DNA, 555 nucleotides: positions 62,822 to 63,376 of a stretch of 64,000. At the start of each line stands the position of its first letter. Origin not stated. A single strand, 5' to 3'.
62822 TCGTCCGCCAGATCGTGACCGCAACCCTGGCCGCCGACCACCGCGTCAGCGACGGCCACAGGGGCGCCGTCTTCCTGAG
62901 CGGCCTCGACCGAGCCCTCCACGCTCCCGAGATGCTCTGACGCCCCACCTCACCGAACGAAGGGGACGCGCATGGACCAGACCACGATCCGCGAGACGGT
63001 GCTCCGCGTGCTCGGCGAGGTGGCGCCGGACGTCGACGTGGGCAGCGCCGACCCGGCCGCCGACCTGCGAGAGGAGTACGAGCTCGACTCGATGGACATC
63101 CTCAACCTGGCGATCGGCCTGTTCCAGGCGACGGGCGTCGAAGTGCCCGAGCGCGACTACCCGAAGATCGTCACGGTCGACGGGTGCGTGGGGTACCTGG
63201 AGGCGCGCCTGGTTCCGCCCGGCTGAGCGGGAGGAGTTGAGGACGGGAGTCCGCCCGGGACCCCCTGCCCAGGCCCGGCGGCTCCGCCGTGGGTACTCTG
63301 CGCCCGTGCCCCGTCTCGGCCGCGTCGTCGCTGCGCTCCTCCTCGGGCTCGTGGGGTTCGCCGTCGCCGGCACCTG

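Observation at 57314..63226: PDH-like E1alpha/E1beta/E2 operon bracketed by a PPTase, an acetyl-CoA-synthetase-like ligase and a dedicated ACP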

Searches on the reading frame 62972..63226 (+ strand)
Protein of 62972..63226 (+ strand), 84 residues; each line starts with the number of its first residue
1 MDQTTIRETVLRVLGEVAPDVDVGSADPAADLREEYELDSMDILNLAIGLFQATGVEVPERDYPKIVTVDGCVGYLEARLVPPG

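Call 9: search_protein_families(library=pfam, proteins=[window:62972-63226:+], max_evalue=0.01)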
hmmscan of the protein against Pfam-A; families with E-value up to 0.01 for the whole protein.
window:62972-63226:+ (84 aa): 1 family
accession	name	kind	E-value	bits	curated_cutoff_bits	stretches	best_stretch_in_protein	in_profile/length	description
PF00550.31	PP-binding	-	2.5e-05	24.9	20.8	1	5-69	2-60/67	Phosphopantetheine attachment site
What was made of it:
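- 62972..63226 (+): Dedicated stand-alone acyl carrier protein (84 aa, pI 4.05), attachment Ser40 in ELDSMD. PF00550 24.9 bits against cutoff 20.8 (call 9).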

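Call 10: search_protein_families(library=ncbifam, proteins=[window:62972-63226:+], max_evalue=0.001)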
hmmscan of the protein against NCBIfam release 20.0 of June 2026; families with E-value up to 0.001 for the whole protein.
window:62972-63226:+ (84 aa): 8 families
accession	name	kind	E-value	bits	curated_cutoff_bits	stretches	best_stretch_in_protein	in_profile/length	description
NF002148.0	PRK00982.1-2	subfamily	3.3e-07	30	71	1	20-79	18-77/79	acyl carrier protein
TIGR00517.1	acyl_carrier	equivalog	7.8e-06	25.7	70.45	1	7-78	5-75/77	acyl carrier protein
NF003757.0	PRK05350.1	equivalog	9.3e-06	25.7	65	1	2-77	3-77/83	acyl carrier protein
NF006031.0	PRK08172.1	equivalog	1e-05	26.1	76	1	19-70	17-68/82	acyl carrier protein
NF002151.0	PRK00982.1-5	equivalog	0.00031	20.8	92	1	21-78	18-75/78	acyl carrier protein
NF002150.0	PRK00982.1-4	subfamily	0.00036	20.7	66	1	20-79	19-78/80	acyl carrier protein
NF002149.0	PRK00982.1-3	equivalog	0.00061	19.7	106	1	6-78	4-75/78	acyl carrier protein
NF003464.0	PRK05087.1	equivalog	0.00065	19.7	68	1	5-63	2-59/78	D-alanine--poly(phosphoribitol) ligase subunit DltC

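Call 11: find_encoding_contigs(protein=window:62972-63226:+, flank=10000, max_places=8)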
Protein window:62972-63226:+ (84 aa): 1 contig read that carries it; 1 place shown.
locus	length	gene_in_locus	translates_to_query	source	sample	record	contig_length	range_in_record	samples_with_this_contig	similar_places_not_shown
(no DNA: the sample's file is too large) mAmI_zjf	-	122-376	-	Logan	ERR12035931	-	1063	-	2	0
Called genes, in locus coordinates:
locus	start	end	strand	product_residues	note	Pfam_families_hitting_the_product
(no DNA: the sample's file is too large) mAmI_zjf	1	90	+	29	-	?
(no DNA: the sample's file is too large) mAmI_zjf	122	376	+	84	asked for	PF00550:PP-binding (weak)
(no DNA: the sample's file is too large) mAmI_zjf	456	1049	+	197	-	PF04234:CopC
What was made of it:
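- Tried and rejected: The ACP look-up returned only a 1-kb Logan contig without the E2 linker (call 11).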

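Call 15: find_homologous_proteins(query=window:62972-63223:+, max_evalue=0.001)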
Query window:62972-63223:+ (84 aa): 133 proteins with E <= 0.001 among 139 candidates; the best 120 are listed.
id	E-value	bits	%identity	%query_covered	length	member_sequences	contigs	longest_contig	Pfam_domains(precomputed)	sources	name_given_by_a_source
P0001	3.1e-47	176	100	100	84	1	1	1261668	PF00550.32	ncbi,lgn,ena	-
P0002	1.8e-33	132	73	100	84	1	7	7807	PF00550.32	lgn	-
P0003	2.0e-33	132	79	95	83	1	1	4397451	PF00550.32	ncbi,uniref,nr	ncbi:acyl carrier protein [Cellulomonas sp. P24]|uniref:acyl carrier protein n=1 Tax=Cellulomonas sp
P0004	3.0e-33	131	79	95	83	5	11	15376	PF00550.32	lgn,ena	-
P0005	3.9e-33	131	80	94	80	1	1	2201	PF00550.32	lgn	-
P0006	8.9e-33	129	80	95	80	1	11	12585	PF00550.32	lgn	-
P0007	9.0e-33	129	76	98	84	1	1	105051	PF00550.32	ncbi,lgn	-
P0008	1.2e-32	129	71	100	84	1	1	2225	PF00550.32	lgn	-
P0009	1.4e-32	129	73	100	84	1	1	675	-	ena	-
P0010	1.4e-32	129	73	99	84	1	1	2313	PF00550.32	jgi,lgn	jgi:acyl carrier protein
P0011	1.7e-32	129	73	99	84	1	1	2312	-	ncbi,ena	ncbi:MAG TPA: acyl carrier protein [Pengzhenrongella sp.]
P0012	2.2e-32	128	78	95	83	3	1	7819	PF00550.32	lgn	-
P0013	2.2e-32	128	73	99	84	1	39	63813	PF00550.32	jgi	jgi:acyl carrier protein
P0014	2.3e-32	128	73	99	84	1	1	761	-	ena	-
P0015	3.4e-32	128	72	99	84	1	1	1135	PF00550.32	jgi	-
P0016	5.7e-32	127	74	100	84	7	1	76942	PF00550.32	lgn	-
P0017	6.5e-32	127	72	99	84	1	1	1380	PF00550.32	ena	-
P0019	8.4e-32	126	72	99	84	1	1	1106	PF00550.32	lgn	-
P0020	8.7e-32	126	75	99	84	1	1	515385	PF00550.32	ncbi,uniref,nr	ncbi:acyl carrier protein [Myceligenerans indicum]|uniref:Acyl carrier protein n=1 Tax=Myceligeneran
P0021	8.8e-32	126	72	99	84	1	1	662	PF00550.32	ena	-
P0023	9.3e-32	126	72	99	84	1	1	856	PF00550.32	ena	-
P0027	1.1e-31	126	72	99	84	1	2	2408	PF00550.32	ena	-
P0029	1.1e-31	126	71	99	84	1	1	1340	PF00550.32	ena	-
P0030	1.1e-31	126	72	99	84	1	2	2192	PF00550.32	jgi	-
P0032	1.2e-31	126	71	100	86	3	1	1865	PF00550.32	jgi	-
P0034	1.3e-31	126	79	90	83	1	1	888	PF00550.32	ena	-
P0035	1.5e-31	126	74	95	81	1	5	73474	PF00550.32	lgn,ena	-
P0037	1.7e-31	125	79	90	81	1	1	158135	PF00550.32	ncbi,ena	-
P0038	1.8e-31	125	77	94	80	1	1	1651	PF00550.32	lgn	-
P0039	3.5e-31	124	77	93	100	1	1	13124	PF00550.32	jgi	jgi:acyl carrier protein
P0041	4.6e-31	124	71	99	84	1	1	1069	PF00550.32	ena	-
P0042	5.5e-31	124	70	100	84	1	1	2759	PF00550.32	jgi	jgi:acyl carrier protein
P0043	6.2e-31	124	71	99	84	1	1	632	PF00550.32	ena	-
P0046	7.9e-31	123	71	99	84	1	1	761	PF00550.32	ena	-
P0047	8.1e-31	123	70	99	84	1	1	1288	PF00550.32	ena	-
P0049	1.4e-30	122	76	90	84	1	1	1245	PF00550.32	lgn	-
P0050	2.2e-30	122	76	90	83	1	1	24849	PF00550.32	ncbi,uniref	ncbi:acyl carrier protein [Actinotalea sp.]|uniref:acyl carrier protein n=1 Tax=Actinotalea sp. TaxI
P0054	3.0e-30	121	70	100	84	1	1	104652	PF00550.32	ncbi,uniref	ncbi:acyl carrier protein [Cellulomonas soli]|uniref:acyl carrier protein n=1 Tax=Cellulomonas soli 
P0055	3.0e-30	121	71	100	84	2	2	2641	PF00550.32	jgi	jgi:acyl carrier protein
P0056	4.3e-30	121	71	98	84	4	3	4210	PF00550.32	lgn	-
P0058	5.4e-30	121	77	89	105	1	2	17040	PF00550.32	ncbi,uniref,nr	ncbi:acyl carrier protein [Georgenia thermotolerans]|uniref:Acyl carrier protein n=1 Tax=Georgenia t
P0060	7.1e-30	120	69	100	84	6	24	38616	PF00550.32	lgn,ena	-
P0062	1.5e-29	119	71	100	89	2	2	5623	PF00550.32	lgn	-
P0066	3.0e-29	118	76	90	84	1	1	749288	PF00550.32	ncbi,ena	-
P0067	3.3e-29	118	73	92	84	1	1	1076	PF00550.32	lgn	-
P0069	5.2e-29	117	68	94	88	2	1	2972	PF00550.32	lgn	-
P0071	7.5e-29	117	72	94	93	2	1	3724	PF00550.32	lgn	-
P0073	9.1e-29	117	77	89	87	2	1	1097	PF00550.32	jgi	jgi:acyl carrier protein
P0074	9.7e-29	117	71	94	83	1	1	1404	PF00550.32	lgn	-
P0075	1.4e-28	116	71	95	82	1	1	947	PF00550.32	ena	-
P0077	1.9e-28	116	72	90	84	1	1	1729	PF00550.32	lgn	-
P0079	2.1e-28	116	72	90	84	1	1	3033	PF00550.32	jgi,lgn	jgi:acyl carrier protein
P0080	4.5e-28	114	69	93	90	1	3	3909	PF00550.32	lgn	-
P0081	1.1e-27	113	70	95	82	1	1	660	PF00550.32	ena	-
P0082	1.3e-27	113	71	95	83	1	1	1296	PF00550.32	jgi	jgi:acyl carrier protein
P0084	1.6e-27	113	71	95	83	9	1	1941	PF00550.32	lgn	-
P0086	1.1e-26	110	69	92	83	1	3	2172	PF00550.32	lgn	-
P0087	1.1e-26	110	68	98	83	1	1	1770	PF00550.32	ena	-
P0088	1.6e-26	110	67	98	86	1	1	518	PF00550.32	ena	-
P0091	3.2e-26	109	67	100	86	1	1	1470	PF00550.32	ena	-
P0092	4.8e-26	108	66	95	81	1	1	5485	PF00550.32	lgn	-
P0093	6.6e-26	108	69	95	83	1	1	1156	PF00550.32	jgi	-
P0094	1.1e-25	107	61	99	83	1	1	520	PF00550.32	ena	-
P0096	2.5e-25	106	67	98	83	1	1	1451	PF00550.32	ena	-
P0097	3.4e-25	105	72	88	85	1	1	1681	PF00550.32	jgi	-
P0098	4.7e-25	105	65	95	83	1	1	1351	PF00550.32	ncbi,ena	-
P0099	5.5e-25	105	72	85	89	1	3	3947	PF00550.32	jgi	jgi:acyl carrier protein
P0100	1.3e-24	103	64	95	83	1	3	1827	PF00550.32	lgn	-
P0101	1.6e-24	103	65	95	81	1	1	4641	PF00550.32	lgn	-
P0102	1.9e-24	103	71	89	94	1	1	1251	PF00550.32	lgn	-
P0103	3.8e-24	102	59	95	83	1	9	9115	PF00550.32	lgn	-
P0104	4.0e-24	102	69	89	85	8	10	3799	PF00550.32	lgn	-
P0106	5.7e-24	101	71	87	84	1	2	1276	PF00550.32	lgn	-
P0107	7.7e-24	101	70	88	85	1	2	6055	PF00550.32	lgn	-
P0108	3.6e-23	99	59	95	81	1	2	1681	PF00550.32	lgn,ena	-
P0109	3.7e-23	99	64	90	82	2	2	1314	PF00550.32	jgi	jgi:acyl carrier protein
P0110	4.4e-23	99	59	95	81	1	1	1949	PF00550.32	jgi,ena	jgi:acyl carrier protein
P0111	4.8e-23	98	61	89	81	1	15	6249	PF00550.32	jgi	jgi:acyl carrier protein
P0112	4.1e-22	96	65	89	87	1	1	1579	PF00550.32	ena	-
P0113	5.9e-22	95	61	94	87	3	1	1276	PF00550.32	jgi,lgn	-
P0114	2.3e-21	93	56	95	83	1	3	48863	PF00550.32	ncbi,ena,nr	ncbi:MAG TPA: acyl carrier protein [Candidatus Binataceae bacterium]|nr:acyl carrier protein [Candid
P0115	2.9e-21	93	59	89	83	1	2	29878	PF00550.32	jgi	-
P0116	3.4e-21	93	55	95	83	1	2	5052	PF00550.32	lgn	-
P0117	6.2e-21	92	59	89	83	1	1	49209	PF00550.32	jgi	-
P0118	1.4e-20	91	56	95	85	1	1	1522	PF00550.32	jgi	-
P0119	2.0e-20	90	61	95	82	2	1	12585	PF00550.32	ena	-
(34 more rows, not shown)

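Call 16: find_encoding_contigs(protein=P0003, flank=10000, max_places=2)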
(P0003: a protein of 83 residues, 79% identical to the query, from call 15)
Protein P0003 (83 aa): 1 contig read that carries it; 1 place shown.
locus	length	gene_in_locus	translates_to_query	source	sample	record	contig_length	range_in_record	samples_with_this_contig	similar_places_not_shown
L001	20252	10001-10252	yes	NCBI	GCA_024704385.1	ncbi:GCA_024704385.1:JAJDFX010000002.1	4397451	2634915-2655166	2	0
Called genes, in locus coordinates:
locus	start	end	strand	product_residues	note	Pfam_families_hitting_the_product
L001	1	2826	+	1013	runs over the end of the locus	PF00989:PAS, PF08448:PAS_4, PF13426:PAS_9, PF00989:PAS (weak), PF08448:PAS_4 (weak), PF13426:PAS_9 (weak), PF00990:GGDEF, PF00563:EAL, +4 more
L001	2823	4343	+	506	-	PF01590:GAF (weak), PF13185:GAF_2, PF00990:GGDEF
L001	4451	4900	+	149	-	PF01648:ACPS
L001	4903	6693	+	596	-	PF00501:AMP-binding, PF13193:AMP-binding_C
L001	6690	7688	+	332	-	PF00676:E1_dh, PF02775:TPP_enzyme_C (weak)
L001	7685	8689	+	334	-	PF02779:Transket_pyr, PF02780:Transketolase_C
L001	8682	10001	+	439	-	PF00364:Biotin_lipoyl, PF25997:BSH_YhbJ (weak), PF02817:E3_binding, PF00198:2-oxoacid_dh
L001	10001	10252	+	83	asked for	PF00550:PP-binding (weak)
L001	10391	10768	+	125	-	-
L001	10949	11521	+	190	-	PF06305:LapA_dom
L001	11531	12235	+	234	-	PF03473:MOSC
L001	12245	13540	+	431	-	PF02040:ArsB, PF03600:CitMHS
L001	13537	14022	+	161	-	PF00582:Usp (weak)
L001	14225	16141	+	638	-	PF16260:DUF4914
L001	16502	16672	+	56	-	-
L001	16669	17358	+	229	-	PF00033:Cytochrome_B (weak), PF13631:Cytochrom_B_N_2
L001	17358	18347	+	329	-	-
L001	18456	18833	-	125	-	PF01022:HTH_5, PF12840:HTH_20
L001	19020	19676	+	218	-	PF07238:PilZ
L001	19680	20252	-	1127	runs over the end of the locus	PF00532:Peripla_BP_1, PF13407:Peripla_BP_4 (faint), PF13377:Peripla_BP_3, PF08447:PAS_3, PF00990:GGDEF, PF00563:EAL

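Call 17: find_encoding_contigs(protein=P0020, flank=10000, max_places=2)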
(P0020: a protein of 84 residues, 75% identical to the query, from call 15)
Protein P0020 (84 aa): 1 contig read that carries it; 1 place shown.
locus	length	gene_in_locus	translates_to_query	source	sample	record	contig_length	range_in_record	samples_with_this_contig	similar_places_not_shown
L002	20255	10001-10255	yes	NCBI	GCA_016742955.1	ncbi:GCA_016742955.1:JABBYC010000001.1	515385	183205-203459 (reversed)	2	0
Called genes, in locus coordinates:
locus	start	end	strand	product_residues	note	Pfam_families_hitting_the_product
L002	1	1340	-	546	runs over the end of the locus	PF00009:GTP_EFTU, PF01926:MMR_HSR1, PF22042:EF-G_D2, PF03144:GTP_EFTU_D2 (weak), PF16658:RF3_C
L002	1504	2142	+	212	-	PF01810:LysE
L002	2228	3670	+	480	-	PF00092:VWA, PF13519:VWA_2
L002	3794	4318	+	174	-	-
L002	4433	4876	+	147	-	-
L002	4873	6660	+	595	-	PF00501:AMP-binding, PF13193:AMP-binding_C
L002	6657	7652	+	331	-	PF00676:E1_dh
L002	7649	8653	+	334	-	PF02779:Transket_pyr, PF02780:Transketolase_C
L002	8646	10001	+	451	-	-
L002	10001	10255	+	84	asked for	PF00550:PP-binding (weak)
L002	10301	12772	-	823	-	-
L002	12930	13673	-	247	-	-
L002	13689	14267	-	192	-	PF04542:Sigma70_r2 (weak), PF07638:Sigma70_ECF (weak), PF08281:Sigma70_r4_2, PF04545:Sigma70_r4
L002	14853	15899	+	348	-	-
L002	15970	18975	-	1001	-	PF03699:UPF0182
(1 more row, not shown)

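Call 18: find_encoding_contigs(protein=P0114, flank=10000, max_places=3)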
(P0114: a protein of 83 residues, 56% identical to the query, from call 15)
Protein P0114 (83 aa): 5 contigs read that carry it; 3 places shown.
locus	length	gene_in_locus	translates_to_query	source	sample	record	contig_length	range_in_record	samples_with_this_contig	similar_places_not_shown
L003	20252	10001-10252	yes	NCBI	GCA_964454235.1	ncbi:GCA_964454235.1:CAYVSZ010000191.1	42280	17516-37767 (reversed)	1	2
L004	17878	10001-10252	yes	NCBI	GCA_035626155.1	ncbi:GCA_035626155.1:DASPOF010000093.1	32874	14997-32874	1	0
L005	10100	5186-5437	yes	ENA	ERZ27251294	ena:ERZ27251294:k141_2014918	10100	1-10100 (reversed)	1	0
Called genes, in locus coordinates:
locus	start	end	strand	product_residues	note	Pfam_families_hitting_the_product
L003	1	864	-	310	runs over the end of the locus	PF25917:BSH_RND, PF25973:BSH_CzcB (weak)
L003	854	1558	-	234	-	PF02463:SMC_N (weak), PF00005:ABC_tran, PF13304:AAA_21 (faint)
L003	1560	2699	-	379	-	PF02687:FtsX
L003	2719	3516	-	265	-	PF01061:ABC2_membrane, PF12679:ABC2_membrane_2 (weak), PF12698:ABC2_membrane_3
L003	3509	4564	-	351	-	PF00005:ABC_tran, PF13304:AAA_21 (faint)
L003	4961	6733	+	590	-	PF00501:AMP-binding, PF13193:AMP-binding_C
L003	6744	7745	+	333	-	PF00676:E1_dh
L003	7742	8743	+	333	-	PF02779:Transket_pyr, PF02780:Transketolase_C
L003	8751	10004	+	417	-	PF00364:Biotin_lipoyl, PF25984:BSH_YknX (faint), PF02817:E3_binding, PF00198:2-oxoacid_dh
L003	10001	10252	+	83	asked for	PF00550:PP-binding (weak)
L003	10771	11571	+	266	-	-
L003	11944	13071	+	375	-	PF01058:Oxidored_q6, PF14720:NiFe_hyd_SSU_C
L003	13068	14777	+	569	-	PF27537:HoxH (weak), PF00374:NiFeSe_Hases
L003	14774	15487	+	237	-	PF01292:Ni_hydr_CYTB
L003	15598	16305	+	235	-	PF01292:Ni_hydr_CYTB, PF14358:DUF4405 (weak)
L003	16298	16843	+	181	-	PF01750:HycI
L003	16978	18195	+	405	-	PF02085:Cytochrom_CIII (faint), PF09699:Paired_CXXCH_1 (faint), PF14522:Cytochrome_C7 (weak), PF14537:Cytochrom_c3_2 (faint), PF22113:Mtrc-MtrF_II-IV_dom (faint)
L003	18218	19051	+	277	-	PF01292:Ni_hydr_CYTB (weak)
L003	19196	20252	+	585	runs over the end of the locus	PF02310:B12-binding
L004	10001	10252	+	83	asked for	PF00550:PP-binding (weak)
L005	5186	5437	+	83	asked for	PF00550:PP-binding (weak)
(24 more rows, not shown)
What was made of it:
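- The same order holds in loci found through the ACP itself (calls 16-18).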

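Call 33: search_solved_structures(query=window:62972-63223:+, max_evalue=1, show_alignments=2)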
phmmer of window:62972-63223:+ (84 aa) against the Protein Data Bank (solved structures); distinct sequences matched with E-value up to 1: 90 (the best 60 are shown).
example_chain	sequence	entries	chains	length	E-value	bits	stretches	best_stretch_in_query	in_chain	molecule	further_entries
9f5x_J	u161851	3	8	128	3.1e-07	33.7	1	2-76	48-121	Acyl carrier protein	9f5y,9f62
8jfn_B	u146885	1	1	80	2.7e-06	30.7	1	10-78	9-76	Acyl carrier protein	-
8jfg_G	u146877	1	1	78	3e-06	30.6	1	12-78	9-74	Acyl carrier protein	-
8jfh_E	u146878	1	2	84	3.3e-06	30.4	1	10-78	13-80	Acyl carrier protein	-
4zjb_G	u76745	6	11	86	3.5e-06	30.3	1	10-78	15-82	Acyl carrier protein | Acyl carrier protein,Acyl carrier protein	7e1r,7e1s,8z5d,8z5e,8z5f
5h9g_A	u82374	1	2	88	3.7e-06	30.3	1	10-78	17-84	Acyl carrier protein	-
8jfi_G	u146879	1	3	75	3.8e-06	30.2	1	19-78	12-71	Acyl carrier protein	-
2ehs_A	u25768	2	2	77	1e-05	28.9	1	10-79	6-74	Acyl carrier protein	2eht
5h9h_A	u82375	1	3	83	1.4e-05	28.5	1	10-78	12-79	Acyl carrier protein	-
7ar9_T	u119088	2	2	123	1.4e-05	28.4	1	1-77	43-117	SDAP1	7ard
7b0n_U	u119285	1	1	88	3.4e-05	27.2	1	6-79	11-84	Acyl carrier protein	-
7ar7_U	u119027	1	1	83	3.5e-05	27.2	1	2-77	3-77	Acyl carrier protein 2, mitochondrial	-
6ihc_G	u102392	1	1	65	6.4e-05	26.3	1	20-75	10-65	holo-form acyl carrier protein (holo-ACP)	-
6gcs_Q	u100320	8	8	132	9.4e-05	25.8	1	6-79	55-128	ACPM2 SUBUNIT | Acyl carrier protein ACPM2 of NADH:Ubiquinone Oxidoreductase (Complex I)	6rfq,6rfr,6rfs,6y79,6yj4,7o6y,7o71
2qnw_A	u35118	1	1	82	0.00011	25.6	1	15-78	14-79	Acyl carrier protein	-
1x3o_A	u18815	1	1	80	0.0012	22.3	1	29-80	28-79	acyl carrier protein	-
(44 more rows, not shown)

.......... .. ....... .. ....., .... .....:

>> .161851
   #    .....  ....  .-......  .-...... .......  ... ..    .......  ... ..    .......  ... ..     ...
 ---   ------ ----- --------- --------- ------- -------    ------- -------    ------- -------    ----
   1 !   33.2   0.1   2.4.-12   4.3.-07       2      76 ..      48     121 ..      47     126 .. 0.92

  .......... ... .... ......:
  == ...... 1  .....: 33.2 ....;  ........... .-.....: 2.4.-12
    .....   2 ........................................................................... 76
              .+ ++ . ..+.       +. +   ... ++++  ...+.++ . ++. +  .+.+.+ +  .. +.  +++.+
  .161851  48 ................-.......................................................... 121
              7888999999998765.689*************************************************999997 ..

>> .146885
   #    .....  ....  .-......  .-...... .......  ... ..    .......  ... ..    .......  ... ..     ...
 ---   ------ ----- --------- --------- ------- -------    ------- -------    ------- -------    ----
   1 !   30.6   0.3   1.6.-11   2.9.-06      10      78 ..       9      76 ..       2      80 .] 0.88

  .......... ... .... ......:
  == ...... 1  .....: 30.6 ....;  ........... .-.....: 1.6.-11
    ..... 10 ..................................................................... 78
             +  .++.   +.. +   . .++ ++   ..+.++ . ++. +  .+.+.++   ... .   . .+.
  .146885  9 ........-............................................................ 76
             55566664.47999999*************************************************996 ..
